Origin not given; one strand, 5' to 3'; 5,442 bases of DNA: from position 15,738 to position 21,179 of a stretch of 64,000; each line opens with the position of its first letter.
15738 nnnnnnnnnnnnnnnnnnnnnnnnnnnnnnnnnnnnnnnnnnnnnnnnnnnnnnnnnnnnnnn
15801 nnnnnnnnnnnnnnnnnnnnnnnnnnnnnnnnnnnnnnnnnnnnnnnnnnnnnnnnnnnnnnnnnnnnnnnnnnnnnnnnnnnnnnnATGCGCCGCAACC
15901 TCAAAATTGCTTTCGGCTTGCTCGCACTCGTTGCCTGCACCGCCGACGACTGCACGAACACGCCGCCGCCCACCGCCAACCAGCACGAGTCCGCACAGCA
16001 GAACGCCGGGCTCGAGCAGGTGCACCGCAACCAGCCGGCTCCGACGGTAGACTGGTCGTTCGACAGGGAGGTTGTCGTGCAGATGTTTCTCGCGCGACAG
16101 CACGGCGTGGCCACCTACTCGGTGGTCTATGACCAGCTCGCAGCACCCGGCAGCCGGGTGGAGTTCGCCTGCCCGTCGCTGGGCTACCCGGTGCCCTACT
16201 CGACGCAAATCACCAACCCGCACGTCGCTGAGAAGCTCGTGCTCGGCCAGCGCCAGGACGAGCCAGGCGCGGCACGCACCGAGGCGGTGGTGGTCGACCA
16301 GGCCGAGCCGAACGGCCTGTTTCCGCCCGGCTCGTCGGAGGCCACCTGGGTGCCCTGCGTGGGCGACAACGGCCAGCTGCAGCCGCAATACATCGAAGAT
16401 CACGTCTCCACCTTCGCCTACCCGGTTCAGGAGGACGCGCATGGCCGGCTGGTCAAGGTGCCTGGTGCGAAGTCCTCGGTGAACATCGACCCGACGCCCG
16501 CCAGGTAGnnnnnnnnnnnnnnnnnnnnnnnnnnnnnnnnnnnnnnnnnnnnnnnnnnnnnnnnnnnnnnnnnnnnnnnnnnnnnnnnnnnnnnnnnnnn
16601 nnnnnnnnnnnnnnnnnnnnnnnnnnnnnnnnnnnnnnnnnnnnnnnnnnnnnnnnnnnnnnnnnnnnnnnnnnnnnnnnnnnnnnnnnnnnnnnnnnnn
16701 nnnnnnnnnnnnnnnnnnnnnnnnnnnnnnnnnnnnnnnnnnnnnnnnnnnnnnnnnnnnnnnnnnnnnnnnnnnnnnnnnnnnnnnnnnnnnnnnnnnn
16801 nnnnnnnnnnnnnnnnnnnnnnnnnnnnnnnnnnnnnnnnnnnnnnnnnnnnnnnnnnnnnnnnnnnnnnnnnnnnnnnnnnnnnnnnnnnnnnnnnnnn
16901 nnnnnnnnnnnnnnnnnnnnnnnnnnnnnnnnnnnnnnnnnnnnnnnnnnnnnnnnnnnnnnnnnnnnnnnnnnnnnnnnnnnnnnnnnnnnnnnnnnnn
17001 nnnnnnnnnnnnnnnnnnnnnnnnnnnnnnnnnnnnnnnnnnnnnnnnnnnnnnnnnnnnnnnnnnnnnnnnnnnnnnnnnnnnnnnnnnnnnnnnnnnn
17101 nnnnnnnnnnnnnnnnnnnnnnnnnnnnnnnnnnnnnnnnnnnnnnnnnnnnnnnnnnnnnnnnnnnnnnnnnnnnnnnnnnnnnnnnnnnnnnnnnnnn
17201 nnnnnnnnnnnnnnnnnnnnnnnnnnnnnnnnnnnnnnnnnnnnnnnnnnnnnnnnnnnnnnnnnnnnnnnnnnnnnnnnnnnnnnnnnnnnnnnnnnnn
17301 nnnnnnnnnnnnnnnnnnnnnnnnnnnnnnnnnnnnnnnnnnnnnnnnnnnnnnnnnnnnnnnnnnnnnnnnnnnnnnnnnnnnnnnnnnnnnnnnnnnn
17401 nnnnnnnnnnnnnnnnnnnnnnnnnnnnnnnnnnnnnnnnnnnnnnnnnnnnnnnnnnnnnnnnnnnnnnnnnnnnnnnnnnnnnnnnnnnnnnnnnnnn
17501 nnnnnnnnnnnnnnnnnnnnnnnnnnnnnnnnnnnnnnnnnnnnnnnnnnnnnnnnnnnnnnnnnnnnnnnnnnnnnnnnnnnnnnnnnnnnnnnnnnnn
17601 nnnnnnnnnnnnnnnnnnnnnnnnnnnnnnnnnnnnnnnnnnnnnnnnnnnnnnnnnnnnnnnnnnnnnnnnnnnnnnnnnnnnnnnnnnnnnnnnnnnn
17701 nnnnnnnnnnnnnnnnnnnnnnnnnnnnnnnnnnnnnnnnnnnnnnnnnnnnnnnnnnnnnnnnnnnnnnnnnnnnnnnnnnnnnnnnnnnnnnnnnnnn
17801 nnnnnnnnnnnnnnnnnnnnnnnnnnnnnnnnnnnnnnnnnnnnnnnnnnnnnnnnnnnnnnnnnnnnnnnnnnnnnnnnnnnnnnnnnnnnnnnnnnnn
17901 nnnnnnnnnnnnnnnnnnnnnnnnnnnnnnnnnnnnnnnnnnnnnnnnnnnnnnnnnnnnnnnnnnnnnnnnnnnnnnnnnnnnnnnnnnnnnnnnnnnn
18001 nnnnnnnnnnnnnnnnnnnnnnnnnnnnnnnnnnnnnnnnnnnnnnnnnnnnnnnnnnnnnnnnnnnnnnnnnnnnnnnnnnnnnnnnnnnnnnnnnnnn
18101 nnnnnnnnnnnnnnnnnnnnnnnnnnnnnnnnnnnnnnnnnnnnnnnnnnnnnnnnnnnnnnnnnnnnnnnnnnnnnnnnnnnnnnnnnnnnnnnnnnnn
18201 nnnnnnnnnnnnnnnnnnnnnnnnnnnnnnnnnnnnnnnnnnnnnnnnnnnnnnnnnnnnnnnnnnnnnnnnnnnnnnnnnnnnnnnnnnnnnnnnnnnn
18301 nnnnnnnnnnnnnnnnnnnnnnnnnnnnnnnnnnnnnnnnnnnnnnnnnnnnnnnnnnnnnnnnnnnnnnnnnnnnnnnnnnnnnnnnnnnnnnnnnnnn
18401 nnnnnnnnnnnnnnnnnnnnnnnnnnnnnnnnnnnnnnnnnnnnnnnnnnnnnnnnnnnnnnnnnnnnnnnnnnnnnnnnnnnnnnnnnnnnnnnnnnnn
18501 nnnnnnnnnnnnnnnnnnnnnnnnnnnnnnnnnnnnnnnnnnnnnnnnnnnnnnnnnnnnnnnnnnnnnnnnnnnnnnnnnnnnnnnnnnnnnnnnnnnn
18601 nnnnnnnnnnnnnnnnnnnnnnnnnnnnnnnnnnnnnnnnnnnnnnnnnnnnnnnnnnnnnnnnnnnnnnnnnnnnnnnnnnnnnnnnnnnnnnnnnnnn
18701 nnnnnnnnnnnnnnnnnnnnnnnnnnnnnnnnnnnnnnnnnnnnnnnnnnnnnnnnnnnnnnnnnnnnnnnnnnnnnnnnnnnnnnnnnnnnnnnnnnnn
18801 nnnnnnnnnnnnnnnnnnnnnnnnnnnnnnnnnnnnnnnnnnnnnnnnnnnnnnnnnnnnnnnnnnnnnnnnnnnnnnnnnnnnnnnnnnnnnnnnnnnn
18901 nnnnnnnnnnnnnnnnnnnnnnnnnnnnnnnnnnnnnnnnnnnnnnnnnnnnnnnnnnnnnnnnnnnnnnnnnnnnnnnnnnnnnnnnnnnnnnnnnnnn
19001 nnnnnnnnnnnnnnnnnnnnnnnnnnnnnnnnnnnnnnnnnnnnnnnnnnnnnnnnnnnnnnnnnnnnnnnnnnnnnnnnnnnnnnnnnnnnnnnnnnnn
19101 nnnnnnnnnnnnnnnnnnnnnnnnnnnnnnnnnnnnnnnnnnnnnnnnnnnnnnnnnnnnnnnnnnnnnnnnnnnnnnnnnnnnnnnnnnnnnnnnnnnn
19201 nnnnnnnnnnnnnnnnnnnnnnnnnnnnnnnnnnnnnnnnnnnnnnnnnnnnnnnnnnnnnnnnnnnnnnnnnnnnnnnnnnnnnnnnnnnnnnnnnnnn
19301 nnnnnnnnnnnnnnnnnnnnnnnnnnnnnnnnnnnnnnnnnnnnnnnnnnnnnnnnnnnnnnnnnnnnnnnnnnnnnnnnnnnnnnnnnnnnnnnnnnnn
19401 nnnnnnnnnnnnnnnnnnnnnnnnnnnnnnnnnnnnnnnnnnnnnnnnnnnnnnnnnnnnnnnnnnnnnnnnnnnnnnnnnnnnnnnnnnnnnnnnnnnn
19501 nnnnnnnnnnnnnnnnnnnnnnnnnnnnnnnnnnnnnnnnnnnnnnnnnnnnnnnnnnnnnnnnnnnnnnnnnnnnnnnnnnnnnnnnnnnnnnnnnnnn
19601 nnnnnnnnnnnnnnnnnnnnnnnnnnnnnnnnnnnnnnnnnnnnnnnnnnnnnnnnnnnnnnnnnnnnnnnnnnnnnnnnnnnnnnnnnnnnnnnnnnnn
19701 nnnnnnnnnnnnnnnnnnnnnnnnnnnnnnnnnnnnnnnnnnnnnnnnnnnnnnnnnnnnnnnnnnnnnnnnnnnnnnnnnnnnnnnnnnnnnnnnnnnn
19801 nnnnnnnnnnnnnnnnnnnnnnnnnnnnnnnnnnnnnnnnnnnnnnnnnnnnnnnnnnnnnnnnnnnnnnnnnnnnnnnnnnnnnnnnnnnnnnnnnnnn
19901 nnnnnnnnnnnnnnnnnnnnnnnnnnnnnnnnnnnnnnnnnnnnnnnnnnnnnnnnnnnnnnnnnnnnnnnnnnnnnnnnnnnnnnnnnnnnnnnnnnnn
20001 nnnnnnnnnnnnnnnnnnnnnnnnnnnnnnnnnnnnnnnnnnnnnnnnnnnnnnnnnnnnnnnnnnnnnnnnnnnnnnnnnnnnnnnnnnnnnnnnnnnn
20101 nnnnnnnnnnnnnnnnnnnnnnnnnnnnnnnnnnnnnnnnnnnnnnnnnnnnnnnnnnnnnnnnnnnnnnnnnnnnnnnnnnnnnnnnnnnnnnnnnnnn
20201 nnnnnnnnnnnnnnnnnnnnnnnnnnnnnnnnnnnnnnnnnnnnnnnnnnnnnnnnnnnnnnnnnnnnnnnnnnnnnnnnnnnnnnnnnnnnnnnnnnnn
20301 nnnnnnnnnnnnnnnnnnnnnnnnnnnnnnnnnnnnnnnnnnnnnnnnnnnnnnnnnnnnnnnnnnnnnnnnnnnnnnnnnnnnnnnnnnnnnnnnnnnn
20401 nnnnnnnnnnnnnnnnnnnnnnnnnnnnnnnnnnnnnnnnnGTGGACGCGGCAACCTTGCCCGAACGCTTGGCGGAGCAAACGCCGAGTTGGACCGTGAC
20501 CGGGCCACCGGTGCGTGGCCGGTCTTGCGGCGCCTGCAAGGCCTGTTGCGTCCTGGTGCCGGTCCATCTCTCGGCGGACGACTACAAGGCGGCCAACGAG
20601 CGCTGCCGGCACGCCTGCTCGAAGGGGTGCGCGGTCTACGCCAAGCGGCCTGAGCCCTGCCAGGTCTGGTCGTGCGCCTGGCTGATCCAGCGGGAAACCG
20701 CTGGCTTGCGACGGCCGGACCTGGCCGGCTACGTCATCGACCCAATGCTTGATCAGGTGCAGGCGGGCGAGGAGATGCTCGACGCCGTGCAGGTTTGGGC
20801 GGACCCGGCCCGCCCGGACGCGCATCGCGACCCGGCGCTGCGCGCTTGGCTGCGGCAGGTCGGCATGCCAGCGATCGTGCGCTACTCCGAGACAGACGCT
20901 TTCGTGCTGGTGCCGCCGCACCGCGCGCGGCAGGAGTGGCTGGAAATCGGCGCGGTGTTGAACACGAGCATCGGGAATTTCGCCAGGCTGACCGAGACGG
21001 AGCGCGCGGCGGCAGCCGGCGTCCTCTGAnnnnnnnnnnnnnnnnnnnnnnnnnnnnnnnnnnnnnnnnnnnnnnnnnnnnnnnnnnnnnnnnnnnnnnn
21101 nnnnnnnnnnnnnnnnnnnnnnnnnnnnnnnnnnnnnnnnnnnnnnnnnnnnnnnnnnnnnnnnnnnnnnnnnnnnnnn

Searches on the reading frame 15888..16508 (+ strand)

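Call 22: search_protein_families(library=phrogs, proteins=[window:15888-16508:+], max_evalue=0.001)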
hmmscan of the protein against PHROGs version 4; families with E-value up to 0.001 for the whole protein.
window:15888-16508:+ (206 aa): 1 family
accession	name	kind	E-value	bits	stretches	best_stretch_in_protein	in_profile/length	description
phrog_24725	-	unknown function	5e-08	33.8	1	34-161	37-154/188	-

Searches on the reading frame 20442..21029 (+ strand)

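Call 22: search_protein_families(library=phrogs, proteins=[window:20442-21029:+], max_evalue=0.001)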
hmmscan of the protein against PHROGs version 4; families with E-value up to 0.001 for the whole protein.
window:20442-21029:+ (195 aa): 1 family
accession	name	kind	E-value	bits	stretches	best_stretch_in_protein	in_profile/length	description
phrog_9155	-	unknown function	2.5e-05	25.1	1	20-113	7-104/181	-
